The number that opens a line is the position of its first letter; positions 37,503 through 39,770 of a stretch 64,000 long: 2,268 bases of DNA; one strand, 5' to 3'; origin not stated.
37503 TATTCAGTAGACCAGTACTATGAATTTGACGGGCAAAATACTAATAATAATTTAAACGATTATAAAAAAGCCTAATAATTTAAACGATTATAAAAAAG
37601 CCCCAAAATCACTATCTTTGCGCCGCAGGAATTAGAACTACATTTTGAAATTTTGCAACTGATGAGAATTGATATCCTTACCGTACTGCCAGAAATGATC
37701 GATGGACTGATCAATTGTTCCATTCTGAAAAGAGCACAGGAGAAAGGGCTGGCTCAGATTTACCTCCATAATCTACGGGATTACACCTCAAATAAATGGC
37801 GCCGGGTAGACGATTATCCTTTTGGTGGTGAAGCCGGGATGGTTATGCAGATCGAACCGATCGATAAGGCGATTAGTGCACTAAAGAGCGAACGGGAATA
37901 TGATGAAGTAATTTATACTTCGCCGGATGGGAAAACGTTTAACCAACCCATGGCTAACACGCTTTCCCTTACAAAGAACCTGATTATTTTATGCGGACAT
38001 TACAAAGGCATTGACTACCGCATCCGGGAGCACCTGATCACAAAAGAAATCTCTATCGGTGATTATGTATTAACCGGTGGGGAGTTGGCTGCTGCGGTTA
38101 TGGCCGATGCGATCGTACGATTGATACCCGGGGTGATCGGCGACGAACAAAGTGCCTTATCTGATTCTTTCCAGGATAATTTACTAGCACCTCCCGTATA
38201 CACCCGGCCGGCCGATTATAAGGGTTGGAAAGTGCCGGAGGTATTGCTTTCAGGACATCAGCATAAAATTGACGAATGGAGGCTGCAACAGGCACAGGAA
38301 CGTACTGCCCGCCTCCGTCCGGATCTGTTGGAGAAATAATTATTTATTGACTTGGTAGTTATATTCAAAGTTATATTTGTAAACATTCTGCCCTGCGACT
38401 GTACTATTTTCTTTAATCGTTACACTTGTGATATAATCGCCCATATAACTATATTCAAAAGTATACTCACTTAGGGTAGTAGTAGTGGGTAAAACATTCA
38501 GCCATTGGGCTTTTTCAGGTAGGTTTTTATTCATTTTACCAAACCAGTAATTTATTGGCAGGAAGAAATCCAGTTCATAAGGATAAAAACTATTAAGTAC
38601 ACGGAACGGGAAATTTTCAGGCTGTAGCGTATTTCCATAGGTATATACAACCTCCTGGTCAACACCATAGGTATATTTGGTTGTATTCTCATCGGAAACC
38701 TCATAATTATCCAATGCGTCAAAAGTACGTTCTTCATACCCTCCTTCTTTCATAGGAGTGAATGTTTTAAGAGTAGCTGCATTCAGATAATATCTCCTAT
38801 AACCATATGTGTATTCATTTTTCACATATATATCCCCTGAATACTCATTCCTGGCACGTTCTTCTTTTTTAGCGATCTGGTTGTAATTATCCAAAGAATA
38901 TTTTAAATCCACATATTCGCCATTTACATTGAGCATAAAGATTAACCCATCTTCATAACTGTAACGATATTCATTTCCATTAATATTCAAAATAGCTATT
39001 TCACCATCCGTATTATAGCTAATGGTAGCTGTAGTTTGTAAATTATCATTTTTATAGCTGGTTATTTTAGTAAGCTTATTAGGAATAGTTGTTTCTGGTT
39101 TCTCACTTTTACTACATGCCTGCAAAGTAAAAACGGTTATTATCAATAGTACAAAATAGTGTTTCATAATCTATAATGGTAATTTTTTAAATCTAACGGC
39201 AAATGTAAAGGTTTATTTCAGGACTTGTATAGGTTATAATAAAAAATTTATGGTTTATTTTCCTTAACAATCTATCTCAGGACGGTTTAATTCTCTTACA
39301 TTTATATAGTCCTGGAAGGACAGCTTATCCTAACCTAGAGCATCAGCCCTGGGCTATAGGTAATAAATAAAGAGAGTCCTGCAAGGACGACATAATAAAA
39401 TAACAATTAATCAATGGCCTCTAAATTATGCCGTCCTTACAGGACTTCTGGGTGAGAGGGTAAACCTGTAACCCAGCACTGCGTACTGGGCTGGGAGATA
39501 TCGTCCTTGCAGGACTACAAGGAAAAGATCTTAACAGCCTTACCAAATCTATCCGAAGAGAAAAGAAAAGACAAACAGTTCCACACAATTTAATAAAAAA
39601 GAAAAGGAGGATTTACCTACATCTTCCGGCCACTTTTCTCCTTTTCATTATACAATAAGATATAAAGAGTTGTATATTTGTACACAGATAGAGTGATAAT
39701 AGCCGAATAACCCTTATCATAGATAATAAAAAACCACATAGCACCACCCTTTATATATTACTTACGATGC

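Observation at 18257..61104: Family B: 255-270-bp elements with conserved multi-hairpin architecture, compensatory base-pair changes and strand-consistent G-U wobbles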

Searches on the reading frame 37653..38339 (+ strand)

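Call 15: search_protein_families(library=pfam, proteins=[window:37653-38339:+])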
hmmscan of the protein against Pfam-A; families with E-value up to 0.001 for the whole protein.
window:37653-38339:+ (228 aa): 1 family
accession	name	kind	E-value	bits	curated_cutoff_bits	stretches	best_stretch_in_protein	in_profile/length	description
PF01746.26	tRNA_m1G_MT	-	5e-60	203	27.3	1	26-223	2-195/195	tRNA (Guanine-1)-methyltransferase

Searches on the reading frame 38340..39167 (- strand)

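Call 15: search_protein_families(library=pfam, proteins=[window:38340-39167:-])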
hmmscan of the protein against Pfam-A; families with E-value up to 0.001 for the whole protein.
window:38340-39167:- (275 aa): 1 family
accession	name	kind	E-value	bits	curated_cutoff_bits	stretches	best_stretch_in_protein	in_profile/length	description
PF16435.11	DUF5032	-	1.6e-31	110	25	1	29-273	11-258/259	Domain of unknown function (DUF5032)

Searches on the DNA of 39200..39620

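Call 10: search_rna_families(source=window, start=39200, end=39620, threshold=evalue, max_evalue=1, show_alignments=4)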
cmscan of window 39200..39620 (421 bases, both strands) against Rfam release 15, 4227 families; matches with E-value up to 1: 5.
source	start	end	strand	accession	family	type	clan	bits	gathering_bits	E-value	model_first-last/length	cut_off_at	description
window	39472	39516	+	RF01687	Acido-Lenti-1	Gene; sRNA;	-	34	37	3.8e-06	1-46/46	no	Acido-Lenti-1 RNA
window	39308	39353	-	RF01687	Acido-Lenti-1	Gene; sRNA;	-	31.4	37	2e-05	1-46/46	no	Acido-Lenti-1 RNA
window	39375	39446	-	RF03426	mir-1294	Gene; miRNA;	-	26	90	0.0013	28-94/118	no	mir-1294 microRNA precursor family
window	39421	39446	+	RF01687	Acido-Lenti-1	Gene; sRNA;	-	25.2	37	0.00094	1-46/46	no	Acido-Lenti-1 RNA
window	39376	39399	-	RF01687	Acido-Lenti-1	Gene; sRNA;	-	17.2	37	0.14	22-45/46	no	Acido-Lenti-1 RNA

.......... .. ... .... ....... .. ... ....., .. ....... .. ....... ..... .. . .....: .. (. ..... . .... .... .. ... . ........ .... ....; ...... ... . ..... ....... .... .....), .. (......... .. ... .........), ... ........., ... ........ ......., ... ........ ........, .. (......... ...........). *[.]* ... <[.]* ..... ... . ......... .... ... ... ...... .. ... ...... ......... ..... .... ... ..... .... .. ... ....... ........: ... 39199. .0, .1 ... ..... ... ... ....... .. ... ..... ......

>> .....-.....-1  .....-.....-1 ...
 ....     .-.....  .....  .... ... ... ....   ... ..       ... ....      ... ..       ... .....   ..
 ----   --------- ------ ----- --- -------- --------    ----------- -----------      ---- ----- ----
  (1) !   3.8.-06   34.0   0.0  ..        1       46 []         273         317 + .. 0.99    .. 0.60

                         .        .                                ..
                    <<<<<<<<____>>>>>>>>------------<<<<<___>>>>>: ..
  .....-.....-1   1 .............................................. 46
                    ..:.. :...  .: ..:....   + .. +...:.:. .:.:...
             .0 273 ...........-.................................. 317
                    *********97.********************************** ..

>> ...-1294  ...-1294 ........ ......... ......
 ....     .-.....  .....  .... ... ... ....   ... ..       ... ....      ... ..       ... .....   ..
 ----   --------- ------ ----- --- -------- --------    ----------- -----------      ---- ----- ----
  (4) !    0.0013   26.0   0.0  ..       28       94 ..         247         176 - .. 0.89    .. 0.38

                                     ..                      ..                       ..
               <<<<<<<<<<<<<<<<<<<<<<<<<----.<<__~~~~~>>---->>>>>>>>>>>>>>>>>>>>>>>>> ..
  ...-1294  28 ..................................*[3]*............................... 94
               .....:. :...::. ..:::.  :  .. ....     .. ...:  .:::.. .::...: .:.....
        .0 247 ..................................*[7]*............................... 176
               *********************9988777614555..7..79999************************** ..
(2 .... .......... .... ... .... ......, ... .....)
